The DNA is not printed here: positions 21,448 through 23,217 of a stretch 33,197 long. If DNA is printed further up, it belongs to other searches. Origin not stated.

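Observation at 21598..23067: Unclassified 489-aa GT-B-like protein embedded in the nonulosonate operon: candidate new legionaminic-acid transferase family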

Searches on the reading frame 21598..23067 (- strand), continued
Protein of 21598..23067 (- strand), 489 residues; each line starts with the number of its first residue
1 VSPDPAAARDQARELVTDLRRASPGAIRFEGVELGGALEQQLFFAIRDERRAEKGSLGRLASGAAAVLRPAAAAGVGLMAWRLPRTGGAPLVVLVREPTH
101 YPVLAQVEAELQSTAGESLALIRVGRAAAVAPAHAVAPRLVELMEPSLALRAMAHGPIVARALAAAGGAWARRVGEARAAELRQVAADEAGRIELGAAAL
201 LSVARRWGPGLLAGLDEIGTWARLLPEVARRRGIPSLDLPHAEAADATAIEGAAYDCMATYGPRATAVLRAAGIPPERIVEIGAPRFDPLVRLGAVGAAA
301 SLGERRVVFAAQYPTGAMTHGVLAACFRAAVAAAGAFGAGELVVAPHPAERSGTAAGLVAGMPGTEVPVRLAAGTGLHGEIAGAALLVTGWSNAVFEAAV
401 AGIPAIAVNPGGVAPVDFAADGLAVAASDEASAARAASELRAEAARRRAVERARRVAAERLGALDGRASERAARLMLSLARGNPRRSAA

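Call 19: search_protein_families(library=ncbifam, proteins=[P0171, P0172, P0176, P0181, P0185, P0199, P0234, P0177, P0190, P0196], max_evalue=0.001)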
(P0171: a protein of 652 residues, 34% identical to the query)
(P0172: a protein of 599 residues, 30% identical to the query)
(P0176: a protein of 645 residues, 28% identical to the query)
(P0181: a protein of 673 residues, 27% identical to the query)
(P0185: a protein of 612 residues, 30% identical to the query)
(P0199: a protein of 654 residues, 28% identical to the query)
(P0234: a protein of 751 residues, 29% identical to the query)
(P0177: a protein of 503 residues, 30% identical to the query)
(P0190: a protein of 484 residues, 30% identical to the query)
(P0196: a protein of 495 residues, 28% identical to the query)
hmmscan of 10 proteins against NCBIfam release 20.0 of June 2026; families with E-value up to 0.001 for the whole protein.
P0171 (652 aa): 3 families
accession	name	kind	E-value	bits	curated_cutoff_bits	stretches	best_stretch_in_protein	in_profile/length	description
NF046086.1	BFO_1060_trans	domain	4e-10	39.4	200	1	499-647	214-363/365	BFO_1060 family glycosyltransferase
TIGR04396.2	surf_polysacc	subfamily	1.6e-07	30.9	125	1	491-648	209-363/427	surface carbohydrate biosynthesis protein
TIGR00236.1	wecB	equivalog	1.2e-05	24.7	210.15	1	430-645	155-363/366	non-hydrolyzing UDP-N-acetylglucosamine 2-epimerase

P0172 (599 aa): 2 families
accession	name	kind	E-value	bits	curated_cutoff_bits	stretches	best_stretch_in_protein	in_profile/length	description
NF046086.1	BFO_1060_trans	domain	6.5e-15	55.1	200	1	479-590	249-362/365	BFO_1060 family glycosyltransferase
TIGR04396.2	surf_polysacc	subfamily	3.8e-09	36.2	125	1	481-597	251-368/427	surface carbohydrate biosynthesis protein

P0176 (645 aa): 10 families
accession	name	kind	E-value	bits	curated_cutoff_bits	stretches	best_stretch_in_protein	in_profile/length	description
NF046086.1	BFO_1060_trans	domain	5.4e-29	101.4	200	1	478-636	203-364/365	BFO_1060 family glycosyltransferase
TIGR04396.2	surf_polysacc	subfamily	7.7e-24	84.6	125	1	490-644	218-371/427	surface carbohydrate biosynthesis protein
TIGR00236.1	wecB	equivalog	2.9e-08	33.3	210.15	1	417-629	150-359/366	non-hydrolyzing UDP-N-acetylglucosamine 2-epimerase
TIGR03568.1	NeuC_NnaA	equivalog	2.9e-07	29.7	235.9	1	349-562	80-306/365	UDP-N-acetylglucosamine 2-epimerase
TIGR03449.1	mycothiol_MshA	equivalog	9.5e-07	28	462.5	1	459-612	214-383/406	D-inositol-3-phosphate glycosyltransferase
TIGR03088.1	stp2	hypoth_equivalog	1.4e-06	27.6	409.05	1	496-607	230-347/374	TIGR03088 family PEP-CTERM/XrtA system glycosyltransferase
TIGR03999.1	thiol_BshA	equivalog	2.4e-06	26.7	273.7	1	502-614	235-354/375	N-acetyl-alpha-D-glucosaminyl L-malate synthase BshA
NF041711.1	TagprimaseTarB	equivalog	4e-06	26.3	500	1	427-560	172-290/362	teichoic acid glycerol-phosphate primase TarB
NF047684.1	TeichurnBiosyTuaC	equivalog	3.5e-05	22.9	550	1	450-614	204-370/391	teichuronic acid biosynthesis protein TuaC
NF041876.1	EPS_EpsE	equivalog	0.0002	20.7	400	1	548-614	311-377/389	exopolysaccharide biosynthesis GT4 family glycosyltransferase EpsE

P0181 (673 aa): 6 families
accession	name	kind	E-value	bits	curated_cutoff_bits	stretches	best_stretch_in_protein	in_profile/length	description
NF046086.1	BFO_1060_trans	domain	4.7e-22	78.6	200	1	513-667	209-363/365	BFO_1060 family glycosyltransferase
TIGR04396.2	surf_polysacc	subfamily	1.8e-18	66.9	125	1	519-671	217-366/427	surface carbohydrate biosynthesis protein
TIGR00236.1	wecB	equivalog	2.4e-06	27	210.15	1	449-665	153-363/366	non-hydrolyzing UDP-N-acetylglucosamine 2-epimerase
TIGR03999.1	thiol_BshA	equivalog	8.4e-06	24.9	273.7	1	511-647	216-355/375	N-acetyl-alpha-D-glucosaminyl L-malate synthase BshA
NF010135.0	PRK13609.1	equivalog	2.7e-05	23.3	500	1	439-644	149-352/388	diglucosyl diacylglycerol synthase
TIGR04326.1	O_ant_LIC13510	subfamily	5.1e-05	21.8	250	1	430-625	388-575/602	TIGR04326 family surface carbohydrate biosynthesis protein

P0185 (612 aa): 3 families
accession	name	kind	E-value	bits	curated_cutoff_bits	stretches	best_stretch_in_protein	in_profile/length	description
TIGR04396.2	surf_polysacc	subfamily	6.8e-11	42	125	1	455-601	222-365/427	surface carbohydrate biosynthesis protein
NF046086.1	BFO_1060_trans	domain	2.6e-10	40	200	1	453-594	217-359/365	BFO_1060 family glycosyltransferase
NF038229.1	Glyco4_Geo_Pelo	equivalog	0.00089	18.4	400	0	508-579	250-319/338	GPMC system family 4 glycosyltransferase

P0199 (654 aa): 4 families
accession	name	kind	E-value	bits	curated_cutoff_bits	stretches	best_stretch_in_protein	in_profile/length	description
NF046086.1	BFO_1060_trans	domain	6.7e-22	78.1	200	1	490-647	205-363/365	BFO_1060 family glycosyltransferase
TIGR04396.2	surf_polysacc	subfamily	3.4e-19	69.3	125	1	491-651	209-366/427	surface carbohydrate biosynthesis protein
TIGR00236.1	wecB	equivalog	6.7e-05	22.2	210.15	1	422-644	151-362/366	non-hydrolyzing UDP-N-acetylglucosamine 2-epimerase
NF010135.0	PRK13609.1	equivalog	0.00023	20.2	500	1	415-626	150-354/388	diglucosyl diacylglycerol synthase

P0234 (751 aa): 3 families
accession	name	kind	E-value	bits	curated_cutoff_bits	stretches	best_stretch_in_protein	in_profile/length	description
NF046086.1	BFO_1060_trans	domain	9.2e-13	48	200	1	569-730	203-363/365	BFO_1060 family glycosyltransferase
TIGR04396.2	surf_polysacc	subfamily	2.4e-12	46.7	125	1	569-739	206-371/427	surface carbohydrate biosynthesis protein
TIGR00236.1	wecB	equivalog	8.7e-07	28.4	210.15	1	424-729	66-364/366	non-hydrolyzing UDP-N-acetylglucosamine 2-epimerase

P0177 (503 aa): 4 families
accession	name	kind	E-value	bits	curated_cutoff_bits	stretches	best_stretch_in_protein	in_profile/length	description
NF046086.1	BFO_1060_trans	domain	9.5e-18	64.4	200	2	329-481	205-362/365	BFO_1060 family glycosyltransferase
TIGR04396.2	surf_polysacc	subfamily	1.8e-12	47.1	125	1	331-484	209-364/427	surface carbohydrate biosynthesis protein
TIGR04326.1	O_ant_LIC13510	subfamily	5.7e-05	21.7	250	1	277-440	414-574/602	TIGR04326 family surface carbohydrate biosynthesis protein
TIGR04331.1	o_ant_LIC12162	subfamily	0.00064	18.5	225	0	334-410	428-506/585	LIC12162 family transferase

P0190 (484 aa): 1 family
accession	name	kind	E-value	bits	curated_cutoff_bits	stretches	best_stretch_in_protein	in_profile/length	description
NF046086.1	BFO_1060_trans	domain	1.1e-05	24.8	200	1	317-478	198-360/365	BFO_1060 family glycosyltransferase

P0196 (495 aa): 3 families
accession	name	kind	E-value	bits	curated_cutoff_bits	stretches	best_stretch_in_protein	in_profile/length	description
NF046086.1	BFO_1060_trans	domain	1.3e-15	57.5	200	1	327-482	206-362/365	BFO_1060 family glycosyltransferase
TIGR04396.2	surf_polysacc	subfamily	1.6e-13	50.6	125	1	322-486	204-365/427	surface carbohydrate biosynthesis protein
TIGR00236.1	wecB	equivalog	4.9e-07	29.2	210.15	1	264-481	157-363/366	non-hydrolyzing UDP-N-acetylglucosamine 2-epimerase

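Call 24: find_encoding_contigs(protein=P0054, flank=10000, max_places=2)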
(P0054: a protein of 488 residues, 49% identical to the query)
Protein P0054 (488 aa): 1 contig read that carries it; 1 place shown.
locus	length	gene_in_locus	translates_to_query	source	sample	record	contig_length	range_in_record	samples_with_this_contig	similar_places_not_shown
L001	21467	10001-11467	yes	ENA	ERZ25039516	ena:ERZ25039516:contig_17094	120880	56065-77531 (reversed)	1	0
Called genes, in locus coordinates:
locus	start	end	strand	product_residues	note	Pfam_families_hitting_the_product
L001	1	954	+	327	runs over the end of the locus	PF00106:adh_short (faint), PF01073:3Beta_HSD, PF01370:Epimerase, PF02719:Polysacc_synt_2, PF04321:RmlD_sub_bind, PF07993:NAD_binding_4, PF13460:NAD_binding_10, PF16363:GDP_Man_Dehyd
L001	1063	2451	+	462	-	-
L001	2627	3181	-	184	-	PF00719:Pyrophosphatase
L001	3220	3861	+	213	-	PF00132:Hexapep (faint), PF17836:PglD_N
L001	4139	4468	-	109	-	-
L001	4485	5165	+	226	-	PF01041:DegT_DnrJ_EryC1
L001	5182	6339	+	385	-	PF02350:Epimerase_2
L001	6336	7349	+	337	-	PF03102:NeuB, PF08666:SAF (faint)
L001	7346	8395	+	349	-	PF00571:CBS (weak), PF00483:NTP_transferase, PF12804:NTP_transf_3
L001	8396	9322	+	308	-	PF00389:2-Hacid_dh, PF02826:2-Hacid_dh_C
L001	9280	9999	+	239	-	PF19304:PGDH_inter, PF01842:ACT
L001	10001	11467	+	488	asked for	-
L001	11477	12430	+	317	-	PF01408:GFO_IDH_MocA (weak), PF02894:GFO_IDH_MocA_C (faint), PF22725:GFO_IDH_MocA_C3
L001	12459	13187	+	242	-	PF02348:CTP_transf_3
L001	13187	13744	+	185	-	PF00106:adh_short, PF01370:Epimerase (weak), PF08659:KR, PF13561:adh_short_C2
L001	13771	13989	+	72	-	PF13561:adh_short_C2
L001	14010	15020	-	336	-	PF01368:DHH, PF02272:DHHA1 (weak)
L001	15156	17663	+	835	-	PF01583:APS_kinase, PF03600:CitMHS, PF02080:TrkA_C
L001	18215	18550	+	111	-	-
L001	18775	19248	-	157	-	PF01507:PAPS_reduct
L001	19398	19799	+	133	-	-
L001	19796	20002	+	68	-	-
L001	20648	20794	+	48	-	-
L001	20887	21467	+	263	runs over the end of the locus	PF01494:FAD_binding_3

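Call 25: find_encoding_contigs(protein=P0094, flank=10000, max_places=2)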
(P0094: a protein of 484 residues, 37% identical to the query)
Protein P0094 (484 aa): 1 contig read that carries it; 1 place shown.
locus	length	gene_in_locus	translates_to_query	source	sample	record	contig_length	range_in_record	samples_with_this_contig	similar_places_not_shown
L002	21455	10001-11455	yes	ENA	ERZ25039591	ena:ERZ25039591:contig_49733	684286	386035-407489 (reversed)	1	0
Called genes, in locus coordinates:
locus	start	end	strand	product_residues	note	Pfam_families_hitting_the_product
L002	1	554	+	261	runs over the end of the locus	PF02397:Bac_transf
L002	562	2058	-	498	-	PF03816:LytR_cpsA_psr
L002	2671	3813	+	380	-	PF00990:GGDEF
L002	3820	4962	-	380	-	-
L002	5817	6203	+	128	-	PF01053:Cys_Met_Meta_PP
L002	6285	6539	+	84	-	-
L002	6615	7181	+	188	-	PF05140:ResB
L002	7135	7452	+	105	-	PF05140:ResB (weak)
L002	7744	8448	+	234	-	PF13556:HTH_30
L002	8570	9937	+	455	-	PF03951:Gln-synt_N, PF00120:Gln-synt_C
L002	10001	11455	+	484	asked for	-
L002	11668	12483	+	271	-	PF01073:3Beta_HSD, PF01370:Epimerase, PF16363:GDP_Man_Dehyd, PF07993:NAD_binding_4 (weak)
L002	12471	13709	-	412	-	PF04932:Wzy_C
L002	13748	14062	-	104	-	-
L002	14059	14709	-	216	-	PF00719:Pyrophosphatase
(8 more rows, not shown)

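Call 26: find_encoding_contigs(protein=P0057, flank=10000, max_places=1)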
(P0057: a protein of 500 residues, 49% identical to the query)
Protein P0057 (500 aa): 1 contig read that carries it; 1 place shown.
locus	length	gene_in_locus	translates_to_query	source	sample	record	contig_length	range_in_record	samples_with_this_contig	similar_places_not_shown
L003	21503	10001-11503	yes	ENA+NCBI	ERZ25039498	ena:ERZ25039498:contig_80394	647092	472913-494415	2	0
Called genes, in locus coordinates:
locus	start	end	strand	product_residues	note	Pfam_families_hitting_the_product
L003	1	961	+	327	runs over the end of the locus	PF00106:adh_short (faint), PF01073:3Beta_HSD, PF01370:Epimerase, PF02719:Polysacc_synt_2, PF04321:RmlD_sub_bind, PF07993:NAD_binding_4, PF13460:NAD_binding_10, PF16363:GDP_Man_Dehyd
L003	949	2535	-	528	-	PF04932:Wzy_C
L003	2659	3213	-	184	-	PF00719:Pyrophosphatase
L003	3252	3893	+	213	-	PF00132:Hexapep (faint), PF17836:PglD_N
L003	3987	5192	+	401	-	PF01041:DegT_DnrJ_EryC1, PF00155:Aminotran_1_2 (weak)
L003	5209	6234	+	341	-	PF02350:Epimerase_2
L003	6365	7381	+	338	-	PF03102:NeuB, PF08666:SAF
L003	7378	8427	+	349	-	PF00571:CBS (weak), PF00483:NTP_transferase, PF12804:NTP_transf_3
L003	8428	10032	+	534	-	PF00389:2-Hacid_dh, PF02826:2-Hacid_dh_C, PF19304:PGDH_inter, PF01842:ACT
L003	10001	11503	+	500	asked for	-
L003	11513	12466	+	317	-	PF01408:GFO_IDH_MocA, PF02894:GFO_IDH_MocA_C (weak), PF22725:GFO_IDH_MocA_C3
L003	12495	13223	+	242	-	PF02348:CTP_transf_3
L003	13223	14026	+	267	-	PF00106:adh_short, PF01370:Epimerase (faint), PF08659:KR (weak), PF13561:adh_short_C2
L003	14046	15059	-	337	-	PF01368:DHH, PF02272:DHHA1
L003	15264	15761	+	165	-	PF01583:APS_kinase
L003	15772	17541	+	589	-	PF03600:CitMHS, PF02080:TrkA_C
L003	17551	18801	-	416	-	PF00009:GTP_EFTU, PF01926:MMR_HSR1 (faint), PF03144:GTP_EFTU_D2 (faint), PF22594:GTP-eEF1A_C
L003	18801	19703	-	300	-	PF01507:PAPS_reduct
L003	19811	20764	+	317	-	PF00753:Lactamase_B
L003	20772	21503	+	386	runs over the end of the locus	PF01494:FAD_binding_3, PF07992:Pyr_redox_2 (faint)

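Call 27: find_encoding_contigs(protein=P0064, flank=10000, max_places=1)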
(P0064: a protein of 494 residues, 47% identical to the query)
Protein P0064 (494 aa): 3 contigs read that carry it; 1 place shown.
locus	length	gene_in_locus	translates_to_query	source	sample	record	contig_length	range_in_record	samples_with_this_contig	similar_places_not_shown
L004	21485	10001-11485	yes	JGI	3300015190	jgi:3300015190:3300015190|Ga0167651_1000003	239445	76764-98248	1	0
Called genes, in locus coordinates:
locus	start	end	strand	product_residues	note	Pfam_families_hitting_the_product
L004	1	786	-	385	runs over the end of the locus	PF11258:DUF3048, PF17479:DUF3048_C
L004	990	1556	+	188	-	-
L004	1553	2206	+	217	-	PF25084:LbH_EIF2B (weak), PF25087:GMPPB_C (faint), PF14602:Hexapep_2 (faint), PF00132:Hexapep (weak)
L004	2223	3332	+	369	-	PF13579:Glyco_trans_4_4 (weak), PF02350:Epimerase_2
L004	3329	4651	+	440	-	PF03446:NAD_binding_2 (weak), PF03721:UDPG_MGDP_dh_N, PF00984:UDPG_MGDP_dh, PF03720:UDPG_MGDP_dh_C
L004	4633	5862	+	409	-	PF13579:Glyco_trans_4_4, PF13439:Glyco_transf_4, PF00534:Glycos_transf_1, PF13692:Glyco_trans_1_4, PF13524:Glyco_trans_1_2 (weak)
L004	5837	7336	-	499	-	-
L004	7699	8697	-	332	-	PF08885:GSCFA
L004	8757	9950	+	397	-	PF09852:DUF2079 (weak)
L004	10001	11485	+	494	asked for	-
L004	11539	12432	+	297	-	PF09594:GT87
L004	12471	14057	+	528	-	PF04932:Wzy_C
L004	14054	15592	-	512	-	PF01943:Polysacc_synt, PF13440:Polysacc_synt_3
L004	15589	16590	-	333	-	PF00571:CBS (faint), PF00483:NTP_transferase, PF12804:NTP_transf_3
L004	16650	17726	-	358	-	PF03102:NeuB, PF08666:SAF (weak)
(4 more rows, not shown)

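Call 28: find_encoding_contigs(protein=P0078, flank=10000, max_places=1)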
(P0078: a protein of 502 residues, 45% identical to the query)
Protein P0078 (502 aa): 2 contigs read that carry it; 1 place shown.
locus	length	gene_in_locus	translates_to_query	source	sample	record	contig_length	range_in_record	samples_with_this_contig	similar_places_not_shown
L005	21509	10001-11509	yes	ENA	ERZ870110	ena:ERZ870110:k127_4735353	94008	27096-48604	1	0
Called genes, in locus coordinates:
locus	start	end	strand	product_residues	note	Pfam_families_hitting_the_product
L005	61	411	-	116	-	PF00196:GerE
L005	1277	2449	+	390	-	PF07995:GSDH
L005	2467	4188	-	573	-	-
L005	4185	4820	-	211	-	PF01725:Ham1p_like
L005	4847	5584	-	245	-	PF01138:RNase_PH, PF03725:RNase_PH_C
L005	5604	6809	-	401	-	PF01503:PRA-PH (faint), PF03819:MazG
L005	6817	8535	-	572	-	PF13616:Rotamase_3, PF00639:Rotamase, PF13145:Rotamase_2, PF00639:Rotamase, PF13616:Rotamase_3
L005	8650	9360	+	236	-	PF02348:CTP_transf_3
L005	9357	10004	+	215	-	PF17836:PglD_N, PF00132:Hexapep (faint)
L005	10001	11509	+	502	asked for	-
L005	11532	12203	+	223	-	PF00132:Hexapep (weak)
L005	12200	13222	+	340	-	PF04321:RmlD_sub_bind (weak), PF01073:3Beta_HSD, PF01370:Epimerase, PF13460:NAD_binding_10, PF16363:GDP_Man_Dehyd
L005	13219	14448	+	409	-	PF01212:Beta_elim_lyase (faint), PF01041:DegT_DnrJ_EryC1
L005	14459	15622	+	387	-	PF02350:Epimerase_2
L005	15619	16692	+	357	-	PF03102:NeuB, PF08666:SAF (weak)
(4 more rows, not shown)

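Call 29: find_encoding_contigs(protein=P0025, flank=10000, max_places=1)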
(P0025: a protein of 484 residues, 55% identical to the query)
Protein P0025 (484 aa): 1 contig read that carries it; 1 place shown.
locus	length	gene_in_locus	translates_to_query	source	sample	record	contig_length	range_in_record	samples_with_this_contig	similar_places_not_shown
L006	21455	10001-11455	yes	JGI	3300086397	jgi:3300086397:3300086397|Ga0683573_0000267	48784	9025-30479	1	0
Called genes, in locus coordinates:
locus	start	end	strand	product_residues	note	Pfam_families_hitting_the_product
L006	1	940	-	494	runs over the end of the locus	PF03816:LytR_cpsA_psr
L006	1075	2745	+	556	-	PF00990:GGDEF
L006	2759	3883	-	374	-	PF11258:DUF3048, PF17479:DUF3048_C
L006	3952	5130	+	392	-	PF01053:Cys_Met_Meta_PP, PF00155:Aminotran_1_2, PF00266:Aminotran_5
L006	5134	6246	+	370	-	PF13556:HTH_30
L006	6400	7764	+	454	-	PF03951:Gln-synt_N, PF00120:Gln-synt_C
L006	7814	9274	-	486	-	PF04932:Wzy_C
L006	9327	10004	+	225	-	PF02348:CTP_transf_3, PF12804:NTP_transf_3 (weak)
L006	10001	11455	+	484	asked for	-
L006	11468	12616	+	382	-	PF01041:DegT_DnrJ_EryC1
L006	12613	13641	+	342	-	PF04321:RmlD_sub_bind, PF05368:NmrA, PF01073:3Beta_HSD, PF01370:Epimerase, PF02719:Polysacc_synt_2, PF07993:NAD_binding_4 (weak), PF13460:NAD_binding_10, PF16363:GDP_Man_Dehyd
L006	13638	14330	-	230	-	-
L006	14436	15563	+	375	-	PF02350:Epimerase_2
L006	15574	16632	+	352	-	PF03102:NeuB, PF08666:SAF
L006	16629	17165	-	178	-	PF00719:Pyrophosphatase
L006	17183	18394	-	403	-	PF13439:Glyco_transf_4, PF13579:Glyco_trans_4_4, PF00534:Glycos_transf_1, PF13692:Glyco_trans_1_4, PF13524:Glyco_trans_1_2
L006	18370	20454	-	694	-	PF01757:Acyl_transf_3, PF19040:SGNH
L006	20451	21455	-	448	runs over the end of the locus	PF03721:UDPG_MGDP_dh_N, PF00984:UDPG_MGDP_dh, PF03720:UDPG_MGDP_dh_C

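Call 30: predict_structure(alignment_id=A1)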
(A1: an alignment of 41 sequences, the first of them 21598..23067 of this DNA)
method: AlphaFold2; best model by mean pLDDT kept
length: 489 residues; sequences in the alignment: 41
mean_pLDDT: 93.1   pTM: 0.91
mean pLDDT of the five models: 93.1, 92.4, 91.2, 90.9, 90.7
residues with pLDDT >= 90: 409; 70-90: 64; 50-70: 11; < 50: 5
segments of 3 or more residues with pLDDT < 50: 486-489
pLDDT, mean of each block of 10 residues (from residue 1): 83 98 97 98 94 80 85 92 89 96 97 96 95 94 96 96 98 97 95 97 97 95 98 97 88 96 96 97 96 75 81 91 96 97 93 93 91 89 94 95 96 86 97 98 96 97 97 97 61
secondary structure, 60 per line:
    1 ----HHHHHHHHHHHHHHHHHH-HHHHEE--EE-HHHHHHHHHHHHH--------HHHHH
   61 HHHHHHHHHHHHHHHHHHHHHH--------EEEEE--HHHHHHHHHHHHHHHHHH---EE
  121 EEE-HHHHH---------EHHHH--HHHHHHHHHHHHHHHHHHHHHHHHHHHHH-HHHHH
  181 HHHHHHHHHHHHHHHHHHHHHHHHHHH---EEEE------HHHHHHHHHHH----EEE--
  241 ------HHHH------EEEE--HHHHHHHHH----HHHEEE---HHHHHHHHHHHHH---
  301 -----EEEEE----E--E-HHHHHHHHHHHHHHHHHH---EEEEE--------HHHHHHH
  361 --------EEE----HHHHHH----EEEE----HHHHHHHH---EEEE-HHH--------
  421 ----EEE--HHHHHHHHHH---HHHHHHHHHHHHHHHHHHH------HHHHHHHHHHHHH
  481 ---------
elements in order: H5-22 H24-27 H35-47 H56-82 E91-95 H98-115 E119-123 H125-129 H140-143 H146-174 H176-207 E211-214 H221-231 E236-238 H247-250 E257-260 H263-271 E279-281 H285-297 E306-310 H320-337 E341-345 H354-360 E369-371 H376-381 E386-389 H394-401 E405-408 E425-427 H430-439 H443-461 H468-480
